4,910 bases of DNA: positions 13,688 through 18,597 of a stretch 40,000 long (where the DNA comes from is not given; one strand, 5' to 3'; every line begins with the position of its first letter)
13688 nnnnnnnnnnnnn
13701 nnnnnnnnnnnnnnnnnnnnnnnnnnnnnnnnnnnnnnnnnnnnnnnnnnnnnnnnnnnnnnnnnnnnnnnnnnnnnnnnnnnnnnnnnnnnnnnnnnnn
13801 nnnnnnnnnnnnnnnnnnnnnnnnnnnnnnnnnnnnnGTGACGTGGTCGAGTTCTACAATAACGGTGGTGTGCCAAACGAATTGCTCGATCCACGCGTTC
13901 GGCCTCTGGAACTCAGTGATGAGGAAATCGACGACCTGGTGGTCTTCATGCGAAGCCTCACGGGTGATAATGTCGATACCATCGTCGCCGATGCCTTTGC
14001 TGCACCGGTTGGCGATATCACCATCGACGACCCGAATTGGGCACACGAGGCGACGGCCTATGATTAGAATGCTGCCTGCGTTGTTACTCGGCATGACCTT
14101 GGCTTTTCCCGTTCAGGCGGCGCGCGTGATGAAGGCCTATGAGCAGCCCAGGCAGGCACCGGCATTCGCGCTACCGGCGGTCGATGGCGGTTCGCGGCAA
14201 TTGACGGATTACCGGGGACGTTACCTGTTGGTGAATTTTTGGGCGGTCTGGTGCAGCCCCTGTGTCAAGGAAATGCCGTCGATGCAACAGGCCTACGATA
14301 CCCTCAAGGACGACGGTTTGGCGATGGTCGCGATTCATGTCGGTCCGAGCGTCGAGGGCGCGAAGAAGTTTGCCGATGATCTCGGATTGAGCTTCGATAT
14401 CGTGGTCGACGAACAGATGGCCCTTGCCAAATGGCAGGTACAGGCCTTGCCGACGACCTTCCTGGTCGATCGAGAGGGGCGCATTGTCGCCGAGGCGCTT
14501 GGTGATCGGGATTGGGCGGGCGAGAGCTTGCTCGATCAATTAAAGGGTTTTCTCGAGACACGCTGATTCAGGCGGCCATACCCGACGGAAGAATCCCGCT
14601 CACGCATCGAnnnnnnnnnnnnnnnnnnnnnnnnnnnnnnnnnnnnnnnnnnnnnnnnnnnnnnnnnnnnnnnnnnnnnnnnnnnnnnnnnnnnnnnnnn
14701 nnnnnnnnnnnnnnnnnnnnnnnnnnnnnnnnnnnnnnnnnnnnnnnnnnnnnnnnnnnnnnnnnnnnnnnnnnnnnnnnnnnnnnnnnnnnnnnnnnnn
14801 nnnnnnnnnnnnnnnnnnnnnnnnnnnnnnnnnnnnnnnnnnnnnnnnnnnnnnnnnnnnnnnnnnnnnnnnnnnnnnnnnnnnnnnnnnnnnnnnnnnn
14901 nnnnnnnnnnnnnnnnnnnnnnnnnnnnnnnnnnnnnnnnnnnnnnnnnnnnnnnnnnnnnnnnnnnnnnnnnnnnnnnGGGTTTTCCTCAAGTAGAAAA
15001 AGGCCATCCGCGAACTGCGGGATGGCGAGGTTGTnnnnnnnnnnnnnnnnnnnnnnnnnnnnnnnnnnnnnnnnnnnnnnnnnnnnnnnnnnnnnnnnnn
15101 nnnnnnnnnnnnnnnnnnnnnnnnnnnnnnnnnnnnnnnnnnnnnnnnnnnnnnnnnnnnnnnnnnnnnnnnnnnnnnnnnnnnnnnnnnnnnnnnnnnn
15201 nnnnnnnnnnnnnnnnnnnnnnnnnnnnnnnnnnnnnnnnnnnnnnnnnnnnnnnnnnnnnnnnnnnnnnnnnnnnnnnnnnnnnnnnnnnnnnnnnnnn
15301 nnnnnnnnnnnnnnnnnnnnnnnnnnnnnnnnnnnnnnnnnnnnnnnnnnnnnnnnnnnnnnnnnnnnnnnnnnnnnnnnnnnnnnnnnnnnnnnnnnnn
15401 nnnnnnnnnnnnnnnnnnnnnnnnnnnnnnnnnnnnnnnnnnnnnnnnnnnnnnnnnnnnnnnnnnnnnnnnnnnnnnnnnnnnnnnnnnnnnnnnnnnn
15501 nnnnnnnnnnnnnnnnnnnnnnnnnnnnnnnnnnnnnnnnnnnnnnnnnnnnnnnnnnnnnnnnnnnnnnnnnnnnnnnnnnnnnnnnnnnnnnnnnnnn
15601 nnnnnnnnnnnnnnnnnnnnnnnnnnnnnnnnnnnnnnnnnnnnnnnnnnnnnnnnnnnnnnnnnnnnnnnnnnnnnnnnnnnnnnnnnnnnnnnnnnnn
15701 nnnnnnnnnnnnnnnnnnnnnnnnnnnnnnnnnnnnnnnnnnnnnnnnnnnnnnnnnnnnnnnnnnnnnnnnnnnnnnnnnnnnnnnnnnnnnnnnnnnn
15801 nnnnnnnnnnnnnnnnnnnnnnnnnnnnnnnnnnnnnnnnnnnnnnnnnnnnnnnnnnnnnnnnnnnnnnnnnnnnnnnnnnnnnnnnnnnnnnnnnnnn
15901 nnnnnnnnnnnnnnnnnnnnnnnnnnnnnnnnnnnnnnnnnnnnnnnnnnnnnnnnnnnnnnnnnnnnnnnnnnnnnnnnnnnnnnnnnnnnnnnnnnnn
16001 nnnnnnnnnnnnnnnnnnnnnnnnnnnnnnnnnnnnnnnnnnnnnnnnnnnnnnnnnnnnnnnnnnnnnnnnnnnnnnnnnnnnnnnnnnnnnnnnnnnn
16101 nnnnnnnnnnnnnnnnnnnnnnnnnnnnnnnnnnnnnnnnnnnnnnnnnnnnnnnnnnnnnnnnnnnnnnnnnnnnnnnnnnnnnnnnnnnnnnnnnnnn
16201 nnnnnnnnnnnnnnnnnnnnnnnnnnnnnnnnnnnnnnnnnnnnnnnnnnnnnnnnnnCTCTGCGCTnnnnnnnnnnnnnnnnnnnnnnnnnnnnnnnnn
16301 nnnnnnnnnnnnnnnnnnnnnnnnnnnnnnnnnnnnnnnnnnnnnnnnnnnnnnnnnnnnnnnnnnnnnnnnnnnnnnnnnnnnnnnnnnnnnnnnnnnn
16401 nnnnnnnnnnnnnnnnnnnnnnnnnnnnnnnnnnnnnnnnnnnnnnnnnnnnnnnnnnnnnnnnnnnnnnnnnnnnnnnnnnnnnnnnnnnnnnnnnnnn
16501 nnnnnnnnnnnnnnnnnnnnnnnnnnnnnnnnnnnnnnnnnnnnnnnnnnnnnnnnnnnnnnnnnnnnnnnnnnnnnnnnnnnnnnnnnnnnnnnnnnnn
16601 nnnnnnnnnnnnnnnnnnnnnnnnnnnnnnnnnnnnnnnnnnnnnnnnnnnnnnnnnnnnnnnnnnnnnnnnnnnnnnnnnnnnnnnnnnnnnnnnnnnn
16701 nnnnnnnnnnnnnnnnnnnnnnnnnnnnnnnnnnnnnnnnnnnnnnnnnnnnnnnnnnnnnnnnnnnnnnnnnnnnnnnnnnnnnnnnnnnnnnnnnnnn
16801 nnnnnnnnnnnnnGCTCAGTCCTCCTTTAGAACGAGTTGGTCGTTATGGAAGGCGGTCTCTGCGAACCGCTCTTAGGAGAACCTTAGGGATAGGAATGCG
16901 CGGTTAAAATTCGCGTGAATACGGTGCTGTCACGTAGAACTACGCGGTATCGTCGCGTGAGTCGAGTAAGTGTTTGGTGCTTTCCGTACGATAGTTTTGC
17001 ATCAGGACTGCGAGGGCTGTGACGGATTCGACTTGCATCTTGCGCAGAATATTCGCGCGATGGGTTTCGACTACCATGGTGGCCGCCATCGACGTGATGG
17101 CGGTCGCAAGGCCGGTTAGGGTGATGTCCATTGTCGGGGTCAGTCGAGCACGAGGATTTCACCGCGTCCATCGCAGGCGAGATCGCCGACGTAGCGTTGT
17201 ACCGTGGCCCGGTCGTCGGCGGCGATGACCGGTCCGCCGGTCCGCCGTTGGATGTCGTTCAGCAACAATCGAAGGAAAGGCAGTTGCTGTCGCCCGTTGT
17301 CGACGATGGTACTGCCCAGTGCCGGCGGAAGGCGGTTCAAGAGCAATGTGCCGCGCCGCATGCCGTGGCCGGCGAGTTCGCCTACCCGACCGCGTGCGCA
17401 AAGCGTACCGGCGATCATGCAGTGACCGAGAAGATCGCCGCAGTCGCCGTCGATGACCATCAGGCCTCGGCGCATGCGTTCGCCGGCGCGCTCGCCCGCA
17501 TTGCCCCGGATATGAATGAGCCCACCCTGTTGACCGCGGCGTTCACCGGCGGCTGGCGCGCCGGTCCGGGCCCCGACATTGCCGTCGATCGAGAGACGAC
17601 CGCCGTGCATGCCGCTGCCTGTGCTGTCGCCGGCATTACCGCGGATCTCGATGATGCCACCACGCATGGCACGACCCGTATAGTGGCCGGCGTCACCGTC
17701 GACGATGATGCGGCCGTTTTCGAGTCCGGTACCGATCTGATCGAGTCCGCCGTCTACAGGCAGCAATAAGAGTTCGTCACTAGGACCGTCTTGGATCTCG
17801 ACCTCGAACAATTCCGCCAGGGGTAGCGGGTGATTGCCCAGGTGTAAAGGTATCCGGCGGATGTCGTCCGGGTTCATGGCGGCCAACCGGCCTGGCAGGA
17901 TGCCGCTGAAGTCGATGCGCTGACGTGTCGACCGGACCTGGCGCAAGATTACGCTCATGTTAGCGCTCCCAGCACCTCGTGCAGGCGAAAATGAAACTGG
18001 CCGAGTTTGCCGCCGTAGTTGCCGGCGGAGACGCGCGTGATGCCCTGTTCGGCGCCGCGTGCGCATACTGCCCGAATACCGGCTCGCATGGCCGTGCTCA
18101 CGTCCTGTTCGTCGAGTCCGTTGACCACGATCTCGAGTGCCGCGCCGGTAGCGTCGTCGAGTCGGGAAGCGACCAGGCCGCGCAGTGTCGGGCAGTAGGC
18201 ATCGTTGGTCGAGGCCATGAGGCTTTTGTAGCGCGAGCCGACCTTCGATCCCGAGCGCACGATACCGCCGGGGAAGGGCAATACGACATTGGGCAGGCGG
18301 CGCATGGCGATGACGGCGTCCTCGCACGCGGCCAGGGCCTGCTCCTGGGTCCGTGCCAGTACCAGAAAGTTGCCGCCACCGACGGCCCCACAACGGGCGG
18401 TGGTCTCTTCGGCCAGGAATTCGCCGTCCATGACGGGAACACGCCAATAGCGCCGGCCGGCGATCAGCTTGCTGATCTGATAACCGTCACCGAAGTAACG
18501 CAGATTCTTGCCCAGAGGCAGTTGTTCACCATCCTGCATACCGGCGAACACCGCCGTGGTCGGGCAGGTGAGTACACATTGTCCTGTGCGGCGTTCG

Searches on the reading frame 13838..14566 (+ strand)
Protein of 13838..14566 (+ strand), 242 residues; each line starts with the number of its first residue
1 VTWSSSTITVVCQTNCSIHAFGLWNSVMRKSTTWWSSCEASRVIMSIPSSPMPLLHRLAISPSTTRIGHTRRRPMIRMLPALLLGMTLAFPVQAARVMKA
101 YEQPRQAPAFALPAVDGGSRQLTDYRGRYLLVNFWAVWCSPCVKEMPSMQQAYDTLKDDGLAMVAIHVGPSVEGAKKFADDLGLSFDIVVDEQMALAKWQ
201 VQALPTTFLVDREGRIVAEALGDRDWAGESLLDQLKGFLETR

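Call 17: search_protein_families(library=pfam, proteins=[window:13838-14566:+], max_evalue=0.001)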
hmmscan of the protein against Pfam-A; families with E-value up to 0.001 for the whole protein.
window:13838-14566:+ (242 aa): 6 families
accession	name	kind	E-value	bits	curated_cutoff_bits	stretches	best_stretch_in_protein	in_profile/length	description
PF00578.27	AhpC-TSA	-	2e-24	86.3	26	1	106-217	4-122/124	AhpC/TSA family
PF08534.16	Redoxin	-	1.2e-18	67.7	26.6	1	106-226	5-138/148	Redoxin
PF13905.12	Thioredoxin_8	-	2.8e-11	44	27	1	127-216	1-94/94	Thioredoxin-like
PF00085.26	Thioredoxin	-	5.1e-07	30.1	23.5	1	129-175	20-65/103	Thioredoxin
PF13098.12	Thioredoxin_2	-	2.6e-06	28.2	27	1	127-222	5-93/104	Thioredoxin-like domain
PF13911.12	AhpC-TSA_2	-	0.00073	20.3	27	0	150-196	3-48/114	AhpC/TSA antioxidant enzyme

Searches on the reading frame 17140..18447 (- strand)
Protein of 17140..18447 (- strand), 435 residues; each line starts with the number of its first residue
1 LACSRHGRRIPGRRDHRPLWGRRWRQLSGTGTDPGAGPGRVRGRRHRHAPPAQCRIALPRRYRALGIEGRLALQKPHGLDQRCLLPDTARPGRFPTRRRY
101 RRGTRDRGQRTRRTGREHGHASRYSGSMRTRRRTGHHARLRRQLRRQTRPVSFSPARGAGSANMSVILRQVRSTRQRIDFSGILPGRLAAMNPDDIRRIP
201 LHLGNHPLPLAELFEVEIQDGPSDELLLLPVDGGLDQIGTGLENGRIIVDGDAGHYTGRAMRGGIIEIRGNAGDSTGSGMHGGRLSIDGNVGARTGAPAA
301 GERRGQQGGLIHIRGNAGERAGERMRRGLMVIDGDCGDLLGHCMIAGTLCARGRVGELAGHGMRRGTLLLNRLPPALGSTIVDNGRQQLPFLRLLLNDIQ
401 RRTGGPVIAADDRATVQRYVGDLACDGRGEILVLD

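Call 17: search_protein_families(library=pfam, proteins=[window:17140-18447:-], max_evalue=0.001)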
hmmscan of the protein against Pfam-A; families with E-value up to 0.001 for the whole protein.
window:17140-18447:- (435 aa): 1 family
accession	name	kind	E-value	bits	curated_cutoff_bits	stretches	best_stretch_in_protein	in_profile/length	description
PF01493.24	GXGXG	-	1.1e-12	48.3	32.5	1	241-368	26-160/190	GXGXG motif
